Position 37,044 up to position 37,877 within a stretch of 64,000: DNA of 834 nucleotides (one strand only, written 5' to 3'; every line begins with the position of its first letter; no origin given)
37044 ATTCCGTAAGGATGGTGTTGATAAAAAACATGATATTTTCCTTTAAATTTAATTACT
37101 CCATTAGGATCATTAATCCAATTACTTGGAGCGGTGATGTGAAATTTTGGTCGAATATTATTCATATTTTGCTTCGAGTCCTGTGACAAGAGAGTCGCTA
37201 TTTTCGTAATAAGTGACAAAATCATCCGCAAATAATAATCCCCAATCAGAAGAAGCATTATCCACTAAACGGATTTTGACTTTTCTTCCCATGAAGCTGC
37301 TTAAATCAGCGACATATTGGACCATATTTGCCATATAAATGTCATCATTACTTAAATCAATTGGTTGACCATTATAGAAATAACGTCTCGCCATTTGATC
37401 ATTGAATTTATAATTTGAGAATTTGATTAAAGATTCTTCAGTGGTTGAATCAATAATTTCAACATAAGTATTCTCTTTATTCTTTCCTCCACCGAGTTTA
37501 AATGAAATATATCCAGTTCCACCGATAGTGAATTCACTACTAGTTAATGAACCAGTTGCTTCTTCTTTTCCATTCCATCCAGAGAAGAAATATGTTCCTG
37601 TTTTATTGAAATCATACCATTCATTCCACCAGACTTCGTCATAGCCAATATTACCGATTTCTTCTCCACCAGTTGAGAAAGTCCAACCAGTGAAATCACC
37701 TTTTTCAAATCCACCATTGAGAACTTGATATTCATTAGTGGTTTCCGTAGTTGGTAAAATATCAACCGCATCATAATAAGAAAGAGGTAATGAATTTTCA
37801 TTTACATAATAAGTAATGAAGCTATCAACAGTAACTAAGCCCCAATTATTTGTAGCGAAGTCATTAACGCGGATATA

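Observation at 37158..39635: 825-aa lipoprotein composed solely of four tandem copies of a ~190-aa module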

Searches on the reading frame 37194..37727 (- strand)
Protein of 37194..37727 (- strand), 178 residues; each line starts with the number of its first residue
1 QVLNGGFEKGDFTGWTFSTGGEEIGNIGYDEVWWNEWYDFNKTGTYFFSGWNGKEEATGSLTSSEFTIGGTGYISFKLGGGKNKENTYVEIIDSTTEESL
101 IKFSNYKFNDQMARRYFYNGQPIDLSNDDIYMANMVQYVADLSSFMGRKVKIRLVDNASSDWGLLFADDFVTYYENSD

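Call 37: search_solved_structures(query=A2, max_evalue=10, show_alignments=3)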
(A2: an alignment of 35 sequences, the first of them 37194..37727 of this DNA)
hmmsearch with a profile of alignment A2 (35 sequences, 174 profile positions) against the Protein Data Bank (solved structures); distinct sequences matched with E-value up to 10: 1.
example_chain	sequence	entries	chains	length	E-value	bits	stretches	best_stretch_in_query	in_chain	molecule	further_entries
8xmz_A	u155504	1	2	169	0.0073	19.2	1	1-95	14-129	T9SS C-terminal target domain-containing protein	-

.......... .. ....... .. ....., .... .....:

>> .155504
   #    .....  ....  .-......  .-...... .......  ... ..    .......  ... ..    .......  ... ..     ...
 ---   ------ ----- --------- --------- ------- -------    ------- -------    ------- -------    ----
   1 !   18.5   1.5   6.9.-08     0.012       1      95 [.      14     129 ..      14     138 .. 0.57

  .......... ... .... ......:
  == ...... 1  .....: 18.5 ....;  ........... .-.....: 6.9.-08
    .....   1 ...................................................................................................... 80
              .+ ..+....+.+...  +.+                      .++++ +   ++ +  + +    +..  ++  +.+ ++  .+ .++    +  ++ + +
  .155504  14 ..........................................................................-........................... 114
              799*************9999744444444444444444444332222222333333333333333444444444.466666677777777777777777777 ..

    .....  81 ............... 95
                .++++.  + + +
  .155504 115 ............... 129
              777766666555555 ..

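Call 44: search_protein_representatives(alignment_id=A2)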
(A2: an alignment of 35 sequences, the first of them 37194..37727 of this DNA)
Query: 35 sequences, 174 profile positions. Proteins with E-value up to 0.001 (for the whole library): 2208; up to 1e-10: 882; up to 1e-30: 328. The best 150 are listed.
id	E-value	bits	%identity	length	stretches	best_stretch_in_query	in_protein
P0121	0.0e+00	998.6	-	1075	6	1-173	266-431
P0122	2.2e-286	955.4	-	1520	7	2-173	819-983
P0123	4.4e-276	921.9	-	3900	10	2-171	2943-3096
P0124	5.6e-249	833.6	-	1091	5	1-173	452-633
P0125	4.8e-224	752.4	-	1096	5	1-170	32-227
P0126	2.1e-218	734.0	-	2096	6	1-172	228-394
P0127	4.2e-214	720.1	-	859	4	1-173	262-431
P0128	3.0e-208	701.0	-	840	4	1-173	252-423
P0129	2.0e-193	652.7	-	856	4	2-173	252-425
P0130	1.2e-186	630.7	-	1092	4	1-173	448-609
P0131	5.4e-179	605.8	-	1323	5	2-171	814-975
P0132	2.7e-176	597.0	-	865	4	1-173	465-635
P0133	5.8e-175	592.6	-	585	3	1-173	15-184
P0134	3.2e-169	573.9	-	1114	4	2-173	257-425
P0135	2.9e-166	564.3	-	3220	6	2-171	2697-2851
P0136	1.2e-163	555.8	-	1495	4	2-172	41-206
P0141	2.3e-146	499.5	-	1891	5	1-172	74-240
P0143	2.2e-142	486.6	-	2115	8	2-172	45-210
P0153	1.1e-127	438.7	-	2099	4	1-173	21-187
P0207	1.5e-86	304.8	-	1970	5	2-167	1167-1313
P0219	5.2e-80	283.5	-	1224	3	1-173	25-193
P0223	2.6e-78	277.9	-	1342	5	2-168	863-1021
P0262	2.2e-61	222.8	-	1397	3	1-169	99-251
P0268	2.1e-58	213.1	-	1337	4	1-170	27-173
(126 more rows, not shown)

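Call 47: list_cluster_members(proteins=[P0136, P0141, P0143, P0126, P0153, P0219, P0262, P0268, P0223, P0207])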
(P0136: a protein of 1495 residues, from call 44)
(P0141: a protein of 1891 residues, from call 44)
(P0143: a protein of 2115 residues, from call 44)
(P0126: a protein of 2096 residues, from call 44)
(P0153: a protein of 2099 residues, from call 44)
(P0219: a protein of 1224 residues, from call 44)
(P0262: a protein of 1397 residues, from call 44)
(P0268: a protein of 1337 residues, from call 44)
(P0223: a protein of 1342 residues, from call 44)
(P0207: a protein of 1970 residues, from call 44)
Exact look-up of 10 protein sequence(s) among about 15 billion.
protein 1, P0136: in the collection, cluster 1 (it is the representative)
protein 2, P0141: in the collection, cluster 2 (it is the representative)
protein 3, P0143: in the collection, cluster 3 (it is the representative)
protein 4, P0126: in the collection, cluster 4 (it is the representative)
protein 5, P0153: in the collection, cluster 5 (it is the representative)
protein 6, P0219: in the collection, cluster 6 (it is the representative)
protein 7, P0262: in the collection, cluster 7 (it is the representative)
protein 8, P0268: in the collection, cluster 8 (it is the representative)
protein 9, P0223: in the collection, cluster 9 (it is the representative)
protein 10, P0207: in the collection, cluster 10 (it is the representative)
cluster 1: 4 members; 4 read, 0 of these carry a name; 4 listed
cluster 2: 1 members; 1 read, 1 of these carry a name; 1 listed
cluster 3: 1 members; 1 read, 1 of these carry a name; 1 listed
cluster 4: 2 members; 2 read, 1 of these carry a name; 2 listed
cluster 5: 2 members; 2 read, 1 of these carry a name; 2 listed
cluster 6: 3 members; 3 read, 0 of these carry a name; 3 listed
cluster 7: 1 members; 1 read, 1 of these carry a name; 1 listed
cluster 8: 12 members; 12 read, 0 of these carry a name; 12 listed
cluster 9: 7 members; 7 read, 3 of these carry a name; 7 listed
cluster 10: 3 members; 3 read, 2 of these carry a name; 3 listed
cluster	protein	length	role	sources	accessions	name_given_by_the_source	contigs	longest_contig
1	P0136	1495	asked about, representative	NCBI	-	-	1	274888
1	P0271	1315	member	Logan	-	-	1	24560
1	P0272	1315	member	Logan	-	-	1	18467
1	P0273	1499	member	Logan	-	-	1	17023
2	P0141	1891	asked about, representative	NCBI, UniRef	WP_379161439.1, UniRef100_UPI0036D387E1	GH32 C-terminal domain-containing protein [Paenibacillus sp. sgz5001063] | GH32 C-terminal domain-containing protein n=1 Tax=Paenibacillus sp. sgz5001063 ...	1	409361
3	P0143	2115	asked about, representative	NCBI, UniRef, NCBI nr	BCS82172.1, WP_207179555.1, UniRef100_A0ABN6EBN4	GH32 C-terminal domain-containing protein [Anaerocellum diazotrophicum] | beta-fructofuranosidase n=1 Tax=Caldicellulosiruptor diazotrophicus TaxID=2806205 ... | GH32 C-terminal domain-containing protein [Caldicellulosiruptor diazotrophicus]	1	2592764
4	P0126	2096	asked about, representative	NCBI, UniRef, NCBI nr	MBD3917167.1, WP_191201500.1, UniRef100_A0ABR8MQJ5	S-layer homology domain-containing protein [Paenibacillus sp. PR3] | beta-fructofuranosidase n=1 Tax=Paenibacillus terricola TaxID=2763503 ... | S-layer homology domain-containing protein [Paenibacillus terricola]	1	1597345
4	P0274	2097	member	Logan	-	-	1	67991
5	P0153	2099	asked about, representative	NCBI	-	-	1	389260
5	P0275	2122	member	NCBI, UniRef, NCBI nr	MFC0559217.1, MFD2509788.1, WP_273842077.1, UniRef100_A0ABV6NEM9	GH32 C-terminal domain-containing protein [Halalkalibacter alkalisediminis] | GH32 C-terminal domain-containing protein n=1 Tax=Halalkalibacter alkalisediminis ...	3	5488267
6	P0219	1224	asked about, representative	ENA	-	-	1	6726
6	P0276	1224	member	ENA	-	-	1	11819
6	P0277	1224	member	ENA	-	-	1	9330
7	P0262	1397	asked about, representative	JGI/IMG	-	sucrose-6-phosphate hydrolase SacC (GH32 family)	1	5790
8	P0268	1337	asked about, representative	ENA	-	-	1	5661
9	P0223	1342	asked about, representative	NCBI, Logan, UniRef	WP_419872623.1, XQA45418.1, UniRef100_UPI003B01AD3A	GH32 C-terminal domain-containing protein [Candidatus Pristimantibacillus sp. PTI5] | GH32 C-terminal domain-containing protein n=1 Tax=Candidatus Pristimantibacillus sp. PTI5 ...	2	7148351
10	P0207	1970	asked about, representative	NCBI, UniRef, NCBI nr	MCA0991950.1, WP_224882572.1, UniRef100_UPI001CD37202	GH32 C-terminal domain-containing protein [Guptibacillus hwajinpoensis] | GH32 C-terminal domain-containing protein n=1 Tax=Guptibacillus hwajinpoensis ... | GH32 C-terminal domain-containing protein [Pseudalkalibacillus hwajinpoensis]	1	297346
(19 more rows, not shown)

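Call 50: find_encoding_contigs(protein=P0136, flank=6000, max_places=2)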
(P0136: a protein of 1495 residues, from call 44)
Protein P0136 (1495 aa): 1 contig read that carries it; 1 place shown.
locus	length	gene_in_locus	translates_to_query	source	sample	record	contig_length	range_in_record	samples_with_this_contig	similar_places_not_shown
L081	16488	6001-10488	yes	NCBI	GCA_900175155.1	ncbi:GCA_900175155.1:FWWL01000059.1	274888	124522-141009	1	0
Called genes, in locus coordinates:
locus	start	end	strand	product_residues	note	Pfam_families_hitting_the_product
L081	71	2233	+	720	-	PF13385:Laminin_G_3, PF00354:Pentaxin (weak), PF00251:Glyco_hydro_32N, PF08244:Glyco_hydro_32C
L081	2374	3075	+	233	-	-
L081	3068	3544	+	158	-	-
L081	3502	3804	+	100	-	-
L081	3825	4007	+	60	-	-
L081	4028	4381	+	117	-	PF00550:PP-binding (weak)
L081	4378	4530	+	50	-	-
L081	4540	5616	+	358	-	PF05977:MFS_3, PF07690:MFS_1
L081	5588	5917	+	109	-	PF08244:Glyco_hydro_32C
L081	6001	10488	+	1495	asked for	PF13385:Laminin_G_3, PF00251:Glyco_hydro_32N, PF08244:Glyco_hydro_32C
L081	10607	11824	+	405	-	PF05977:MFS_3, PF07690:MFS_1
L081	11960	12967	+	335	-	PF00356:LacI, PF00532:Peripla_BP_1, PF13407:Peripla_BP_4, PF13377:Peripla_BP_3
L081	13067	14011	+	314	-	PF00528:BPD_transp_1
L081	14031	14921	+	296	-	PF00528:BPD_transp_1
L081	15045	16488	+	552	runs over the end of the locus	PF13416:SBP_bac_8 (weak)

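Call 52: find_homologous_proteins(query=P0136, max_evalue=1e-20)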
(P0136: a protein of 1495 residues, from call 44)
Query P0136 (1495 aa): 685 proteins with E <= 1e-20 among 8000 candidates; the best 120 are listed.
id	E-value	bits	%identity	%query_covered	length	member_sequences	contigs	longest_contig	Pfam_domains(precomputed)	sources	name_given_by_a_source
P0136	0.0e+0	3499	100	100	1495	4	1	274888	PF08244.20,PF00251.27,PF13385.14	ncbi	-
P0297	0.0e+0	2613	61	99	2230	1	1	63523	PF08244.20,PF00932.26,PF00251.27,PF13385.14,PF00395.26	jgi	-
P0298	0.0e+0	2589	61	98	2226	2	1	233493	PF08244.20,PF00251.27,PF13385.14,PF00395.26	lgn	-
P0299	0.0e+0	2559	60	97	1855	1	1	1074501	PF08244.20,PF00251.27,PF13385.14,PF03646.21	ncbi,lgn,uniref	ncbi:GH32 C-terminal domain-containing protein [Cohnella sp. GCM10027633]|uniref:GH32 C-terminal dom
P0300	0.0e+0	2556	60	97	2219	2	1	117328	PF08244.20,PF00251.27,PF13385.14,PF03646.21,PF00395.26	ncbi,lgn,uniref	ncbi:GH32 C-terminal domain-containing protein [Paenibacillus sp. 2TAB23]|uniref:S-layer homology do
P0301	0.0e+0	2541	60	97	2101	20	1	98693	PF08244.20,PF00251.27,PF13385.14,PF00395.26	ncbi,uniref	ncbi:GH32 C-terminal domain-containing protein [Paenibacillus phytohabitans]|uniref:GH32 C-terminal 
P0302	0.0e+0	2468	61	98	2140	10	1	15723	PF08244.20,PF00251.27,PF13385.14,PF00395.26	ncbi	ncbi:Levanase precursor [compost metagenome]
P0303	0.0e+0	2330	61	97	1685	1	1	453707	PF08244.20,PF00251.27,PF13385.14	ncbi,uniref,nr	ncbi:GH32 C-terminal domain-containing protein [Paenibacillus harenae]|uniref:beta-fructofuranosidas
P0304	0.0e+0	2271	60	98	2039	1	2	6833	PF08244.20,PF00251.27,PF13385.14,PF00395.26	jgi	jgi:sucrose-6-phosphate hydrolase SacC (GH32 family)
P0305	0.0e+0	2124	50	97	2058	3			PF16346.13,PF08244.20,PF00251.27,PF13385.14,PF00395.26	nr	nr:GH32 C-terminal domain-containing protein [Cohnella hashimotonis]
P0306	0.0e+0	2087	60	100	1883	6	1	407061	PF08244.20,PF00251.27,PF13385.14,PF00395.26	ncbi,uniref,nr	ncbi:hypothetical protein POTG_01587 [Paenibacillus sp. oral taxon 786 str. D14]|uniref:S-layer homo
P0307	0.0e+0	2080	61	99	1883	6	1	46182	PF08244.20,PF00251.27,PF13385.14,PF00395.26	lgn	-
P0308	0.0e+0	2080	61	99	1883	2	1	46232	PF08244.20,PF00251.27,PF13385.14,PF00395.26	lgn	-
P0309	0.0e+0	2076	61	97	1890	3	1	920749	PF08244.20,PF00251.27,PF13385.14,PF00395.26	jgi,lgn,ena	-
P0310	0.0e+0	2076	61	97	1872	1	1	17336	PF08244.20,PF00251.27,PF13385.14,PF00395.26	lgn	-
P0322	0.0e+0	2058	61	97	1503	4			PF08244.20,PF00251.27,PF13385.14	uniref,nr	uniref:beta-fructofuranosidase n=1 Tax=Niallia circulans TaxID=1397 RepID=O52973_NIACI|nr:cycloinulo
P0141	0.0e+0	2052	61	98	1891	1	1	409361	PF08244.20,PF00251.27,PF13385.14,PF00395.26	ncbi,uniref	ncbi:GH32 C-terminal domain-containing protein [Paenibacillus sp. sgz5001063]|uniref:GH32 C-terminal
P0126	0.0e+0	1920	52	97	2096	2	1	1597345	PF08244.20,PF00354.25,PF00251.27,PF13385.14,PF00395.26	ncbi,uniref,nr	ncbi:S-layer homology domain-containing protein [Paenibacillus sp. PR3]|uniref:beta-fructofuranosida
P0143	0.0e+0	1873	48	97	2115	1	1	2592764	PF08244.20,PF00354.25,PF00251.27,PF13385.14,PF00395.26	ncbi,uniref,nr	ncbi:GH32 C-terminal domain-containing protein [Anaerocellum diazotrophicum]|uniref:beta-fructofuran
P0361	0.0e+0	1778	61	85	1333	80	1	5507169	PF08244.20,PF00251.27,PF13385.14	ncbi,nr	ncbi:cycloinulo-oligosaccharide fructanotransferase [Paenibacillus polymyxa]|nr:cycloinulo-oligosacc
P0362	0.0e+0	1775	60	85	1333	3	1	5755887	PF08244.20,PF00251.27,PF13385.14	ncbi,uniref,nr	ncbi:GH32 C-terminal domain-containing protein [Paenibacillus polymyxa]|uniref:GH32 C-terminal domai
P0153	0.0e+0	1604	46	85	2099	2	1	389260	PF08244.20,PF22847.3,PF00251.27,PF13385.14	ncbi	-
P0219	0.0e+0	1340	48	86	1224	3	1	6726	PF08244.20,PF00354.25,PF00251.27,PF13385.14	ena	-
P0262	0.0e+0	1088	44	81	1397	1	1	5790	PF08244.20,PF00251.27,PF24517.3,PF13385.14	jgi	jgi:sucrose-6-phosphate hydrolase SacC (GH32 family)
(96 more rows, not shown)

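Call 54: list_cluster_members(proteins=[P0361, P0322])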
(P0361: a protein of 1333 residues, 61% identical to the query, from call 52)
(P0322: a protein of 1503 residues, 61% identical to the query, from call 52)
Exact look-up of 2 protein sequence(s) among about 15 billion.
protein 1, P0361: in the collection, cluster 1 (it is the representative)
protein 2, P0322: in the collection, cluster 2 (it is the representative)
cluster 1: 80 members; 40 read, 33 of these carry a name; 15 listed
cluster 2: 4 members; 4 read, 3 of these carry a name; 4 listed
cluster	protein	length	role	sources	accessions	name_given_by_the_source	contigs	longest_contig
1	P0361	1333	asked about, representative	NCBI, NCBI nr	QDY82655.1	cycloinulo-oligosaccharide fructanotransferase [Paenibacillus polymyxa]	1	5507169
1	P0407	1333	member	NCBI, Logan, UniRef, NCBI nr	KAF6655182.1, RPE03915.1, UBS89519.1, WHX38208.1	GH32 C-terminal domain-containing protein [Paenibacillus polymyxa] | GH32 C-terminal domain-containing protein n=1 Tax=Paenibacillus TaxID=44249 ... | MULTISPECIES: GH32 C-terminal domain-containing protein [Paenibacillus]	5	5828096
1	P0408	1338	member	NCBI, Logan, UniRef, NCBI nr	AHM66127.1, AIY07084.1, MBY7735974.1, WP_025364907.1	cycloinulo-oligosaccharide fructanotransferase [Paenibacillus polymyxa] | GH32 C-terminal domain-containing protein n=1 Tax=Paenibacillus polymyxa TaxID=1406 ... | GH32 C-terminal domain-containing protein [Paenibacillus polymyxa]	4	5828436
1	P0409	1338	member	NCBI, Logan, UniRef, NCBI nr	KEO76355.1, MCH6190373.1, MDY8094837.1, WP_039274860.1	GH32 C-terminal domain-containing protein [Paenibacillus polymyxa] | GH32 C-terminal domain-containing protein n=1 Tax=Paenibacillus polymyxa TaxID=1406 ...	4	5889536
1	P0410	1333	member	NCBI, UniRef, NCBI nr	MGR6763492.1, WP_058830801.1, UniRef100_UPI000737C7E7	GH32 C-terminal domain-containing protein [Paenibacillus polymyxa] | GH32 C-terminal domain-containing protein n=1 Tax=Paenibacillus TaxID=44249 ...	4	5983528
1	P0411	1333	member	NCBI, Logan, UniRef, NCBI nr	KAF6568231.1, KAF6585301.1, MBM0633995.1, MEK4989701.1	GH32 C-terminal domain-containing protein [Paenibacillus polymyxa] | beta-fructofuranosidase n=1 Tax=Paenibacillus polymyxa TaxID=1406 RepID=A0A8I1IWM9_PAEPO | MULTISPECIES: GH32 C-terminal domain-containing protein [Paenibacillus]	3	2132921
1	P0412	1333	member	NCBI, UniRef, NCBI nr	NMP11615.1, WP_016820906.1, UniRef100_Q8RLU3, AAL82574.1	GH32 C-terminal domain-containing protein [Paenibacillus polymyxa] | beta-fructofuranosidase n=1 Tax=Paenibacillus polymyxa TaxID=1406 RepID=Q8RLU3_PAEPO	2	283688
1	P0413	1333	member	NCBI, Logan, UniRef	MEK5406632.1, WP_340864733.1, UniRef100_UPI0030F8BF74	GH32 C-terminal domain-containing protein [Paenibacillus sp. FSL W8-0439] | GH32 C-terminal domain-containing protein n=1 Tax=Paenibacillus sp. FSL W8-0439 ...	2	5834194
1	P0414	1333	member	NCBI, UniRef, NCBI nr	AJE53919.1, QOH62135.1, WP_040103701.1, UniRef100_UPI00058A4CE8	GH32 C-terminal domain-containing protein [Paenibacillus polymyxa] | GH32 C-terminal domain-containing protein n=1 Tax=Paenibacillus polymyxa TaxID=1406 ...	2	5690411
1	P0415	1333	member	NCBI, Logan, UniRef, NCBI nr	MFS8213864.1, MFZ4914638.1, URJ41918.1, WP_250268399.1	GH32 C-terminal domain-containing protein [Paenibacillus polymyxa] | GH32 C-terminal domain-containing protein n=1 Tax=Paenibacillus TaxID=44249 ...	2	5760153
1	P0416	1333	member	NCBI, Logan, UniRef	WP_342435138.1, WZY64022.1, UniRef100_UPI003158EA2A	GH32 C-terminal domain-containing protein [Paenibacillus sp. FSL H7-0442] | GH32 C-terminal domain-containing protein n=1 Tax=Paenibacillus sp. FSL H7-0442 ...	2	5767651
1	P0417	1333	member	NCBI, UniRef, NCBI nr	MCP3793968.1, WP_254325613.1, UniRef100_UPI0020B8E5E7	GH32 C-terminal domain-containing protein [Paenibacillus sp. CH40] | GH32 C-terminal domain-containing protein n=1 Tax=Paenibacillus sp. CH40 TaxID=2962045 ...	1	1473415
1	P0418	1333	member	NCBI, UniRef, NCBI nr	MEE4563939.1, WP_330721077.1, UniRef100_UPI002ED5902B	GH32 C-terminal domain-containing protein [Paenibacillus polymyxa] | GH32 C-terminal domain-containing protein n=1 Tax=Paenibacillus polymyxa TaxID=1406 ...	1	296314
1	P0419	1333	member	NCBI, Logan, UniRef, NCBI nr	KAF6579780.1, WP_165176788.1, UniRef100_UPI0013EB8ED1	GH32 C-terminal domain-containing protein [Paenibacillus sp. EKM212P] | GH32 C-terminal domain-containing protein n=1 Tax=Paenibacillus sp. EKM212P TaxID=1683680 ...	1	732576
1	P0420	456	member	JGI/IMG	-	hypothetical protein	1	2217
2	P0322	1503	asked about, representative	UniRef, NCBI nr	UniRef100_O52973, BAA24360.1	beta-fructofuranosidase n=1 Tax=Niallia circulans TaxID=1397 RepID=O52973_NIACI | cycloinulo-oligosaccharide fructanotransferase [Niallia circulans]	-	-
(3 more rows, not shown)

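Call 65: predict_structure(alignment_id=A2)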
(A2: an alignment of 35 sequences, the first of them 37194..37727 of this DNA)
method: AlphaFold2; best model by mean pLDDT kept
length: 178 residues; sequences in the alignment: 35
mean_pLDDT: 93.6   pTM: 0.89
mean pLDDT of the five models: 93.6, 92.5, 92.2, 91.7, 89.4
residues with pLDDT >= 90: 137; 70-90: 41; 50-70: 0; < 50: 0
segments of 3 or more residues with pLDDT < 50: none
pLDDT, mean of each block of 10 residues (from residue 1): 96 94 93 88 96 92 98 97 95 98 95 82 88 94 98 95 92 93
secondary structure, 60 per line:
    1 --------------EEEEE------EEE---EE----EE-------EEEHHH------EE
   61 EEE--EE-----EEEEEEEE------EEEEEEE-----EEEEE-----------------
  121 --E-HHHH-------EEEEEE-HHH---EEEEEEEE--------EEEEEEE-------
elements in order: E15-19 E26-28 E47-49 E59-63 E73-80 E87-93 E99-103 H125-128 E136-141 E149-156 E165-171
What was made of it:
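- On CAZy CBM38 (inulin-binding module): AF2 module model with pLDDT 93.6 and pTM 0.89, all-beta (call 65).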

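Call 67: fold_search(model_id=the predicted structure, library=pdb)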
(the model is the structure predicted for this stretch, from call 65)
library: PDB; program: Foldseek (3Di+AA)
matches with E <= 10: 1227; with E <= 0.001: 36
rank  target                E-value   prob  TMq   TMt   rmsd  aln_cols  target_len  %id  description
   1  3m1h_A                1.5e-05  1.00  0.47  0.48   9.3       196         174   13  Crystal Structure Analysis of the K3 Cleaved Adhesin Domain of Lys-gingipain (Kgp) from Porphyromonas gingivalis w83 (released 2011-03-23)
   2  8xmz_A                2.5e-05  1.00  0.52  0.65   5.1       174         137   17  Crystal structure of a novel porphyran-binding carbohydrate binding module (released 2024-01-17)
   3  4itc                  2.5e-05  1.00  0.53  0.55   5.2       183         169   14  Crystal Structure Analysis of the K1 Cleaved Adhesin domain of Lys-gingipain (Kgp) from Porphyromonas gingivalis W83 (released 2013-09-25)
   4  3m1h_D                3.2e-05  1.00  0.48  0.48   7.7       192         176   14  Crystal Structure Analysis of the K3 Cleaved Adhesin Domain of Lys-gingipain (Kgp) from Porphyromonas gingivalis w83 (released 2011-03-23)
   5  5w6h_A                3.4e-05  1.00  0.46  0.15   6.7       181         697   13  Crystal structure of Bacteriophage CBA120 tailspike protein 4 enzymatically active domain (TSP4dN, orf213) (released 2018-10-24)
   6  1pmj                  4.0e-05  1.00  0.52  0.50   6.6       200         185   11  Crystal structure of Caldicellulosiruptor saccharolyticus CBM27-1 (released 2004-06-22)
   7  2xon_L                4.2e-05  1.00  0.52  0.61   5.2       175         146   15  Structure of TmCBM61 in complex with beta-1,4-galactotriose at 1.4 A resolution (released 2010-09-08)
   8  3m1h_B                4.5e-05  1.00  0.48  0.49   8.4       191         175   14  Crystal Structure Analysis of the K3 Cleaved Adhesin Domain of Lys-gingipain (Kgp) from Porphyromonas gingivalis w83 (released 2011-03-23)
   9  5b4x_A                5.3e-05  1.00  0.52  0.16   9.5       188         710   11  Crystal structure of the ApoER2 ectodomain in complex with the Reelin R56 fragment (released 2017-04-26)
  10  1pmh_X                7.1e-05  1.00  0.52  0.50   6.8       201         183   11  Crystal structure of Caldicellulosiruptor saccharolyticus CBM27-1 in complex with mannohexaose (released 2004-06-22)
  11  8zqf                  1.1e-04  1.00  0.46  0.43   7.4       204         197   10  Crystal structure of a novel alginate-binding carbohydrate binding module (released 2024-06-12)
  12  5yvp_A                1.5e-04  1.00  0.56  0.51   5.4       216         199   16  Crystal structure of an apo form cyclase Filc1 from Fischerella sp. TAU (released 2018-11-07)
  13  5wps                  1.6e-04  1.00  0.52  0.47   7.3       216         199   16  Crystal structure HpiC1 Y101F (released 2018-04-04)
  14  5z53_D                2.6e-04  1.00  0.55  0.50   5.3       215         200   15  Crystal structure of a cyclase Filc from Fischerella sp. in complex with cyclo-L-Arg-D-Pro (released 2018-12-19)
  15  6al8_B                2.6e-04  1.00  0.52  0.47   7.3       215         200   15  Crystal structure HpiC1 Y101F/F138S (released 2018-03-07)
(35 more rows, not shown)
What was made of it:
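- On CAZy CBM38 (inulin-binding module): Foldseek neighbours are CBM27, CBM61, CBM4-2 and CBM16, with TM 0.5-0.65 (call 67).
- Its best PDB neighbours are CBM27, CBM61, CBM4-2, CBM16 and newer porphyran- and alginate-binding CBMs (calls 65, 67). Stig cyclases, which are CBM-like catalysts, appear among the structural neighbours (call 67).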
